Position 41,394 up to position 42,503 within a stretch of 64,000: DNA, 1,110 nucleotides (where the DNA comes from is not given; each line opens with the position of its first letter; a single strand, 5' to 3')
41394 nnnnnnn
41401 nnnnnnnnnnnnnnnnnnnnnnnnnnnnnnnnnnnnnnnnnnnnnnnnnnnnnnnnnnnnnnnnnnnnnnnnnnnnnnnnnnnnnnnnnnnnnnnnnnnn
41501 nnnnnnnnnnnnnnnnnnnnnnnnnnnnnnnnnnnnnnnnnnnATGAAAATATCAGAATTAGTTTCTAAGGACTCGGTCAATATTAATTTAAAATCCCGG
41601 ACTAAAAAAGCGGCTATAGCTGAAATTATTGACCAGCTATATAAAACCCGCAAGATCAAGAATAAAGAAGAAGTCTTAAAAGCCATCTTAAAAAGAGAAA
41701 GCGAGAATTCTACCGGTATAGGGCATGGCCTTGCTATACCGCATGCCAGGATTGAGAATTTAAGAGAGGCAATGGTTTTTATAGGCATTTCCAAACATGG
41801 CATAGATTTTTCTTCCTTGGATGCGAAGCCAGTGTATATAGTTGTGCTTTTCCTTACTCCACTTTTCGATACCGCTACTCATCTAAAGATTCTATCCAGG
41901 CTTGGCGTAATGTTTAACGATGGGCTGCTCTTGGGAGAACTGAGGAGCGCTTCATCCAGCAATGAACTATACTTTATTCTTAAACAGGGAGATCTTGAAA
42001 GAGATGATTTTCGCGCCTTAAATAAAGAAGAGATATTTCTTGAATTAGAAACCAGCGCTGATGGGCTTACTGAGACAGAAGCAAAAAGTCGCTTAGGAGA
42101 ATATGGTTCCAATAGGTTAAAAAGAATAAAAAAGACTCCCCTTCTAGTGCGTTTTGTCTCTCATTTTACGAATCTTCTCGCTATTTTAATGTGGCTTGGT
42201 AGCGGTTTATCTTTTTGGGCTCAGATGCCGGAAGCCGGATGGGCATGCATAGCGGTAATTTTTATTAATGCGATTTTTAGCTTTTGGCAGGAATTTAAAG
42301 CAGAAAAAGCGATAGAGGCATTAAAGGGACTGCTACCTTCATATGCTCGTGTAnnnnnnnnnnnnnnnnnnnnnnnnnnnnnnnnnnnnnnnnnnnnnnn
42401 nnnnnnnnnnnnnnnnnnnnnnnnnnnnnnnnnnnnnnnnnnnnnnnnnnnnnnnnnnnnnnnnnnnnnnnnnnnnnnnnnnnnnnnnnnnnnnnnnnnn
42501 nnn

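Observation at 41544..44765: P-type cation ATPase with an N-terminal PTS EIIA(Ntr)-like regulatory domain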

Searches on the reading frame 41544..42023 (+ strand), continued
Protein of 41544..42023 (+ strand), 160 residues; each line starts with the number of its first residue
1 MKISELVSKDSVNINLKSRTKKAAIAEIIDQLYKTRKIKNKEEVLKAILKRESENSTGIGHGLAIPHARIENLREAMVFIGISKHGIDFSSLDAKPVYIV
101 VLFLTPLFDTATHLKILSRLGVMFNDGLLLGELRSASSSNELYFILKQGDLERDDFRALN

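Call 85: find_encoding_contigs(protein=P0130, flank=4000, max_places=3)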
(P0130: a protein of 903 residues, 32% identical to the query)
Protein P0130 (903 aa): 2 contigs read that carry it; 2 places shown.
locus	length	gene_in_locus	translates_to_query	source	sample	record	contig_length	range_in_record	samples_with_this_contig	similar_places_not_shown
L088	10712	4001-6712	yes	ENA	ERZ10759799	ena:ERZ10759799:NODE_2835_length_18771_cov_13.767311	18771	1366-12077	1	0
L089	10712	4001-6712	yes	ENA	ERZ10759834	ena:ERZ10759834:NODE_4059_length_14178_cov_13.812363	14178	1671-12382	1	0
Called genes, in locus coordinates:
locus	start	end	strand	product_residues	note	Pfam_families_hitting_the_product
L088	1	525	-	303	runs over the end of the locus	PF00685:Sulfotransfer_1, PF13469:Sulfotransfer_3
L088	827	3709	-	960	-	PF00005:ABC_tran (faint), PF02463:SMC_N (faint), PF13191:AAA_16 (faint), PF13555:AAA_29 (faint), PF20703:nSTAND1 (faint), PF17760:UvrA_inter, PF00684:DnaJ_CXXCXGXG (faint), PF17755:UvrA_DNA-bind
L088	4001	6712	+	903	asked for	PF00999:Na_H_Exchanger, PF00359:PTS_EIIA_2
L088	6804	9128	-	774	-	PF14498:Glyco_hyd_65N_2, PF22124:Glyco_hydro_95_cat, PF21307:Glyco_hydro_95_C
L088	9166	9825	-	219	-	PF16011:CBM9_2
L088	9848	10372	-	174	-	PF00156:Pribosyltran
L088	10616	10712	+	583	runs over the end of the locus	PF10502:Peptidase_S26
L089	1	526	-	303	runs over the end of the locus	PF00685:Sulfotransfer_1, PF13469:Sulfotransfer_3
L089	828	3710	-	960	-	PF00005:ABC_tran (faint), PF02463:SMC_N (faint), PF13191:AAA_16 (faint), PF13555:AAA_29 (faint), PF20703:nSTAND1 (faint), PF17760:UvrA_inter, PF00684:DnaJ_CXXCXGXG (faint), PF17755:UvrA_DNA-bind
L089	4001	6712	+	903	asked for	PF00999:Na_H_Exchanger, PF00359:PTS_EIIA_2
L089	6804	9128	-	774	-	PF14498:Glyco_hyd_65N_2, PF22124:Glyco_hydro_95_cat, PF21307:Glyco_hydro_95_C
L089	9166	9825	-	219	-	PF16011:CBM9_2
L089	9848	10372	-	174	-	PF00156:Pribosyltran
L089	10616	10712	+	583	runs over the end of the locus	PF10502:Peptidase_S26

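Call 86: find_encoding_contigs(protein=P0125, flank=4000, max_places=3)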
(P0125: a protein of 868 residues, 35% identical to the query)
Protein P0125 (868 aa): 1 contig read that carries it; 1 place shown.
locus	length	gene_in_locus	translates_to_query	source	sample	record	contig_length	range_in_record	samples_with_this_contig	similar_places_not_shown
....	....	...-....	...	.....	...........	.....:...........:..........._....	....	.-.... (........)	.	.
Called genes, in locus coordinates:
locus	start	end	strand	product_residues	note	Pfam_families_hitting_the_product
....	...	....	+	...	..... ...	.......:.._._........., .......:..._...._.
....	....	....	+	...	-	?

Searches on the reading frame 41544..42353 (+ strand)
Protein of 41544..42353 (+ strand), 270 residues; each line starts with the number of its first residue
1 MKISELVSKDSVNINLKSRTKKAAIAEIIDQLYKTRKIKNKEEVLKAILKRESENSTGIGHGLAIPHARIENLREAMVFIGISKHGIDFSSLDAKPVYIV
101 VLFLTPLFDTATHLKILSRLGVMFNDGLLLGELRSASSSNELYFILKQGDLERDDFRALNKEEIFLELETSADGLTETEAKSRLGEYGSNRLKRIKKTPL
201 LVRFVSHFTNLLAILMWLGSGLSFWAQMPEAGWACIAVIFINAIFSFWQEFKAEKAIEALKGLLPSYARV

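Call 23: find_related_loci(query=A1, collection=genome_contigs, flank=10000)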
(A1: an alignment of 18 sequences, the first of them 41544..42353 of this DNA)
Query A1 (270 aa) in genome_contigs; peptide patterns used: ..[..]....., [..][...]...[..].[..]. (x = any residue, [..] = any of these).
600 stretches matched a pattern (row limit reached: there are more); 573 encode a relative of the query (tblastn E <= 1e-3); the best 80 are kept; 80 distinct loci.
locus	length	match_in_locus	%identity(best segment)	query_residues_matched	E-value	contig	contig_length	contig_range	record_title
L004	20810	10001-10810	62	1-270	4e-116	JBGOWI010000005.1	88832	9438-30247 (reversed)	MAG: Phycisphaerae bacterium isolate OBJ_0618_130150_96 k141_1263316_length_88832_cov_15.6853, whole genome shotgun sequ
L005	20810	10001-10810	59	1-270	4e-108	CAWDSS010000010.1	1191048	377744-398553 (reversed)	MAG: Candidatus Omnitrophota bacterium isolate MFD03726.bin.2.139 genome assembly, contig: contig_50884, whole genome sh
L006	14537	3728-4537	59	1-270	5e-108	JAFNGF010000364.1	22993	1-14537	MAG: Planctomycetota bacterium isolate bin_34 PROKKA_contig000364, whole genome shotgun sequence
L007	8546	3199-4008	57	1-270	6e-108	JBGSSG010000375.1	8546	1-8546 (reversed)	MAG: Anaerohalosphaeraceae bacterium isolate Ac.bin.377 k141_3084435, whole genome shotgun sequence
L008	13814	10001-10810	57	1-270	2e-107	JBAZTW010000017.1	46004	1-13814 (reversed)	MAG: Phycisphaerae bacterium isolate SO_2017_GW1_212 NODE_3861_length_46004_cov_1.484862_OW334_2017, whole genome shotgu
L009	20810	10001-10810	57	1-270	5e-107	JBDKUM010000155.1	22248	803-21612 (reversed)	MAG: Phycisphaerales bacterium isolate 8_bin.133 c_000000660467, whole genome shotgun sequence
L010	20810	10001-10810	57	1-270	2e-101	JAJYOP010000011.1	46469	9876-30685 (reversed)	MAG: bacterium isolate DBS2-5.bin57 NODE_501_length_46469_cov_4.919986, whole genome shotgun sequence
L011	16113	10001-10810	49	1-270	9e-83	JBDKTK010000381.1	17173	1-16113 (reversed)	MAG: Syntrophaceae bacterium isolate 7_bin.119 c_000001608596, whole genome shotgun sequence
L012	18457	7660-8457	49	1-270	3e-81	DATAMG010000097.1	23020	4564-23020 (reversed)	MAG TPA_asm: Chitinispirillaceae bacterium isolate SMAG_U6984 k141_588010, whole genome shotgun sequence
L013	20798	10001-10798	48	1-270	2e-80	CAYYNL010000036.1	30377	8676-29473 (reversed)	MAG TPA_asm: uncultured Fibrobacter sp. isolate SRP167436_co1_179 genome assembly, contig: NODE_2168_length_30377_cov_19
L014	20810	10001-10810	46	1-270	2e-80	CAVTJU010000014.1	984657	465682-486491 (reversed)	MAG: uncultured Fibrobacteraceae bacterium isolate MFD05674.bin.2.139 genome assembly, contig: contig_48067, whole genom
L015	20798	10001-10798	48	1-270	4e-80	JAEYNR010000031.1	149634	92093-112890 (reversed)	MAG: Fibrobacteres bacterium isolate OH_CBB_122 k127_10336, whole genome shotgun sequence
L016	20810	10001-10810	50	1-270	1e-78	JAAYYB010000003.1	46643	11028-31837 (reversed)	MAG: Fibrobacter sp. isolate AS06rmzACSIP_199 7983_AS06, whole genome shotgun sequence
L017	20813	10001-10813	46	1-270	1e-77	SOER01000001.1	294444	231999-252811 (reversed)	MAG: Candidatus Loosdrechtia aerotolerans isolate YC1 NODE_1_length_294444_cov_12.029781, whole genome shotgun sequence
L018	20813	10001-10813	45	1-270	1e-73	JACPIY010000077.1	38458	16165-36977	MAG: Deltaproteobacteria bacterium isolate NC_groundwater_453_Ag_B-0.1um_42_10 S34_3B_scaffold_412928, whole genome shot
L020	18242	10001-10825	44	1-270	8e-68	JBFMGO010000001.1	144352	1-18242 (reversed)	MAG: bacterium isolate MAG299 MAG299_1, whole genome shotgun sequence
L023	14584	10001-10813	37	1-269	2e-41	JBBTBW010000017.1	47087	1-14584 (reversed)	MAG: Deltaproteobacteria bacterium isolate H41-bin279_1 H41_bin279_1_000000000017, whole genome shotgun sequence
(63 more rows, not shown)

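Call 48: search_protein_families(library=pfam, proteins=[L004:7740-9731:+, L004:13150-14598:+, L004:5915-6763:+, L004:6958-7728:+, L004:14668-16617:-, L004:16988-17548:+, L004:17570-18451:+, L010:7102-9402:+, L006:764-3100:-], max_evalue=0.001)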
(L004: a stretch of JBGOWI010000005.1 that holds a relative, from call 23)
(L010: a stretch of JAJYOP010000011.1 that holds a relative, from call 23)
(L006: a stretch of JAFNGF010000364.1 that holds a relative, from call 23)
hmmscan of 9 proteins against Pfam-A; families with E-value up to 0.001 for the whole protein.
L004:7740-9731:+ (664 aa): 2 families
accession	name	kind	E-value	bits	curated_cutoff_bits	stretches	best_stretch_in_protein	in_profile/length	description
PF02096.25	60KD_IMP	-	5.7e-55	186.2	35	1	422-629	1-163/163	60Kd inner membrane protein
PF14849.12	YidC_periplas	-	2.6e-22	80.5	24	1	107-393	8-270/283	YidC periplasmic domain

L004:13150-14598:+ (483 aa): 5 families
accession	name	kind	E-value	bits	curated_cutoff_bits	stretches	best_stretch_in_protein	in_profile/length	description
PF12631.12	MnmE_helical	-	7.1e-35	121.5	40.1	1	148-481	1-211/211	MnmE helical domain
PF10396.14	TrmE_N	-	9e-25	87.6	29.8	1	31-145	1-117/117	GTP-binding protein TrmE N-terminus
PF01926.29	MMR_HSR1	-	6.8e-18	65.3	21.9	1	244-357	2-113/113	50S ribosome-binding GTPase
PF02421.24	FeoB_N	-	1.1e-05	25.5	27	1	244-398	3-155/156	Ferrous iron transport protein B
PF00350.29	Dynamin_N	-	0.00026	21.5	27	1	244-279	1-35/168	Dynamin family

L004:5915-6763:+ (283 aa): 0 families

L004:6958-7728:+ (257 aa): 2 families
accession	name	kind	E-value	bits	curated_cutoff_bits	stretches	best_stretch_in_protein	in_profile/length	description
PF12850.12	Metallophos_2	-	3.9e-14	53.4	27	1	2-220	3-150/154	Calcineurin-like phosphoesterase superfamily domain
PF00149.33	Metallophos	-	1e-13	52.6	21.5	1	2-169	3-190/191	Calcineurin-like phosphoesterase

L004:14668-16617:- (650 aa): 2 families
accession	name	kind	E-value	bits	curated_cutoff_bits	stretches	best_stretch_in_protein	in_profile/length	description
PF00012.26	HSP70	-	1.7e-258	859.2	20.6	1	4-603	1-598/599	Hsp70 protein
PF06723.19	MreB_Mbl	-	1.3e-15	57.6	27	1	118-374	78-316/327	MreB/Mbl protein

L004:16988-17548:+ (187 aa): 1 family
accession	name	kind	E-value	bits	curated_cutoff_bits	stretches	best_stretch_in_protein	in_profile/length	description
PF01862.21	PvlArgDC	-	3.4e-56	190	22.7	1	10-185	1-160/161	Pyruvoyl-dependent arginine decarboxylase (PvlArgDC)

L004:17570-18451:+ (294 aa): 1 family
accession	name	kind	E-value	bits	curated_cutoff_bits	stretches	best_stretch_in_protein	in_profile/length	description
PF00491.26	Arginase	-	1.2e-70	238.6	22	1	31-288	2-277/280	Arginase family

L010:7102-9402:+ (767 aa): 1 family
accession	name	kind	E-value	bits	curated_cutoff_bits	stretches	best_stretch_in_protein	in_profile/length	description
PF03030.21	H_PPase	-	1.3e-245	817.4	29.7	1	36-723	2-644/645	Inorganic H+ pyrophosphatase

L006:764-3100:- (779 aa): 1 family
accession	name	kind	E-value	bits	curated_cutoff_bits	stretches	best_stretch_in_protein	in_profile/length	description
PF03030.21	H_PPase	-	3.2e-215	717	29.7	1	46-738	1-579/645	Inorganic H+ pyrophosphatase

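Call 73: search_protein_families(library=pfam, proteins=[L013:9077-9613:-, L013:8608-9054:-, L013:6595-8604:-, L013:4992-6551:-, L018:7191-9659:-, L018:4854-7010:-, L023:6169-9054:-, L023:9044-9952:-, L017:8810-9826:+, L020:6253-8973:-], max_evalue=0.001)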
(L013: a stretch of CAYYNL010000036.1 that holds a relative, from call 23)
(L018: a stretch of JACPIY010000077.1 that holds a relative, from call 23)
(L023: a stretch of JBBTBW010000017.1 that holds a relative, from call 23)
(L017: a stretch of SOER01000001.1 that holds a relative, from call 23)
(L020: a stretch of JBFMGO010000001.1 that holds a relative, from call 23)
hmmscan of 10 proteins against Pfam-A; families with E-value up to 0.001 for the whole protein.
L013:9077-9613:- (179 aa): 0 families

L013:8608-9054:- (149 aa): 1 family
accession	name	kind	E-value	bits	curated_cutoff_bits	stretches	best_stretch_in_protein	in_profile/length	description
PF02590.22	SPOUT_MTase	-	2.3e-41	141.8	27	1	8-147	3-154/154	Predicted SPOUT methyltransferase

L013:6595-8604:- (670 aa): 7 families
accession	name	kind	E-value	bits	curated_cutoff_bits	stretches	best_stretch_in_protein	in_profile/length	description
PF00271.37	Helicase_C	-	8.1e-24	84.4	23.5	1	479-589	13-109/110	Helicase conserved C-terminal domain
PF00270.35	DEAD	-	1.3e-23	84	26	1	272-429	1-161/167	DEAD/DEAH box helicase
PF17191.10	RecG_wedge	-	1.2e-19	70.9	23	1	25-179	6-156/162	RecG wedge domain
PF19833.4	RecG_dom3_C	-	6.3e-11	42.6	26.8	1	619-667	3-52/87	ATP-dependent DNA helicase RecG, domain 3, C-terminal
PF04851.21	ResIII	-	9.4e-08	32.6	22.5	1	270-428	3-162/164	Type III restriction enzyme, res subunit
PF01336.31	tRNA_anti-codon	-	4.4e-06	27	27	1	75-146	2-74/75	OB-fold nucleic acid binding domain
PF22590.2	Cas3-like_C_2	-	0.00062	20.4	27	0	505-589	16-104/106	CRISPR-associated nuclease/helicase Cas3, C-terminal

L013:4992-6551:- (520 aa): 4 families
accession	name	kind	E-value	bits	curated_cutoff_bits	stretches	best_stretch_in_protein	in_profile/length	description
PF13641.12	Glyco_tranf_2_3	-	1.1e-26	94.7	27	1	85-309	8-230/230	Glycosyltransferase like family 2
PF13632.12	Glyco_trans_2_3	-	1.6e-21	77.5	27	1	168-378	2-192/198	Glycosyl transferase family group 2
PF00535.33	Glycos_transf_2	-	1.4e-16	61.3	23.3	1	85-253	5-165/168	Glycosyl transferase family 2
PF13506.12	Glyco_transf_21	-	1.1e-07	31.9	21.7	1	151-308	17-174/174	Glycosyl transferase family 21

L018:7191-9659:- (823 aa): 5 families
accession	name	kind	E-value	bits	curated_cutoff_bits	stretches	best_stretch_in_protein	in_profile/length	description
PF00122.25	E1-E2_ATPase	-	6.2e-37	127.3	28.1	1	343-501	20-179/181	E1-E2 ATPase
PF00702.32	Hydrolase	-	8.1e-19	69.2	26.4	1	519-721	1-191/191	haloacid dehalogenase-like hydrolase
PF12156.14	ATPase-cat_bd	-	2e-12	48.1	27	1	25-105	1-84/86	Putative metal-binding domain of cation transport ATPase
PF00403.32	HMA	-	8.4e-06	26.5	24.8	1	113-172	2-62/62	Heavy-metal-associated domain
PF08282.18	Hydrolase_3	-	3e-05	24.3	20.9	0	700-745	202-247/255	haloacid dehalogenase-like hydrolase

L018:4854-7010:- (719 aa): 2 families
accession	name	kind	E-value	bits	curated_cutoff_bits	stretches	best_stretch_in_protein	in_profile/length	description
PF00115.25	COX1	-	1.3e-117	393.8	34.8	1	21-451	2-436/436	Cytochrome C and Quinol oxidase polypeptide I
PF02433.20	FixO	-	4e-83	278.7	29.6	1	494-708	1-218/219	Cytochrome C oxidase, mono-heme subunit/FixO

L023:6169-9054:- (962 aa): 9 families
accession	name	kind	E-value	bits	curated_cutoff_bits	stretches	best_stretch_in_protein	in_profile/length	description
PF02518.31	HATPase_c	-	1.2e-25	90.6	26.4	1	709-818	2-110/111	Histidine kinase-, DNA gyrase B-, and HSP90-like ATPase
PF00512.31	HisKA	-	5.3e-17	62.1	26.9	1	602-663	2-63/66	His Kinase A (phospho-acceptor) domain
PF00072.30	Response_reg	-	7.5e-17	61.9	30.2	1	847-957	2-110/111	Response regulator receiver domain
PF08448.16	PAS_4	-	1.6e-08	35.1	23.1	1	484-587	2-109/110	PAS fold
PF17202.10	sCache_3_3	-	8.1e-08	33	28.8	1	209-309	2-102/107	Single cache domain 3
PF00672.30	HAMP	-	1e-07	32.6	25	1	340-385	6-48/53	HAMP domain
PF13426.13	PAS_9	-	6.1e-06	26.9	27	1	489-585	3-103/103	PAS domain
PF14501.12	HATPase_c_5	-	0.0001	22.6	22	1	713-800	6-87/102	GHKL domain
PF11559.13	ADIP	-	0.0005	20.6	34.3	0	368-466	27-125/151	Afadin- and alpha -actinin-Binding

L023:9044-9952:- (303 aa): 2 families
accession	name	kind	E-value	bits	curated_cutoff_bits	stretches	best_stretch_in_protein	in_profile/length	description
PF01739.24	CheR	-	2.4e-44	151.6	27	1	104-277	2-181/195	CheR methyltransferase, SAM binding domain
PF03705.20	CheR_N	-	1.5e-09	37.8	27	1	39-90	2-53/53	CheR methyltransferase, all-alpha domain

L017:8810-9826:+ (339 aa): 2 families
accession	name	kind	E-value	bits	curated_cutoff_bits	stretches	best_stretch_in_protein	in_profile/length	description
PF00591.27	Glycos_transf_3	-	5.3e-89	298.6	27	1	75-324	3-252/253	Glycosyl transferase family, a/b domain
PF02885.22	Glycos_trans_3N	-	2e-23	82.4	26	1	4-66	1-63/63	Glycosyl transferase family, helical bundle domain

L020:6253-8973:- (907 aa): 3 families
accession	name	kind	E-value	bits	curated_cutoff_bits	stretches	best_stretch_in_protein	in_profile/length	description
PF13517.12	FG-GAP_3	-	1.5e-120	394.3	26.9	13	92-153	1-61/61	FG-GAP-like repeat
PF01839.29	FG-GAP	-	3.3e-70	231.5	22.1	9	734-762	3-37/37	FG-GAP repeat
PF14783.12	BBS2_Mid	-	0.00087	19.8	27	0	575-600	75-100/108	Ciliary BBSome complex subunit 2, middle region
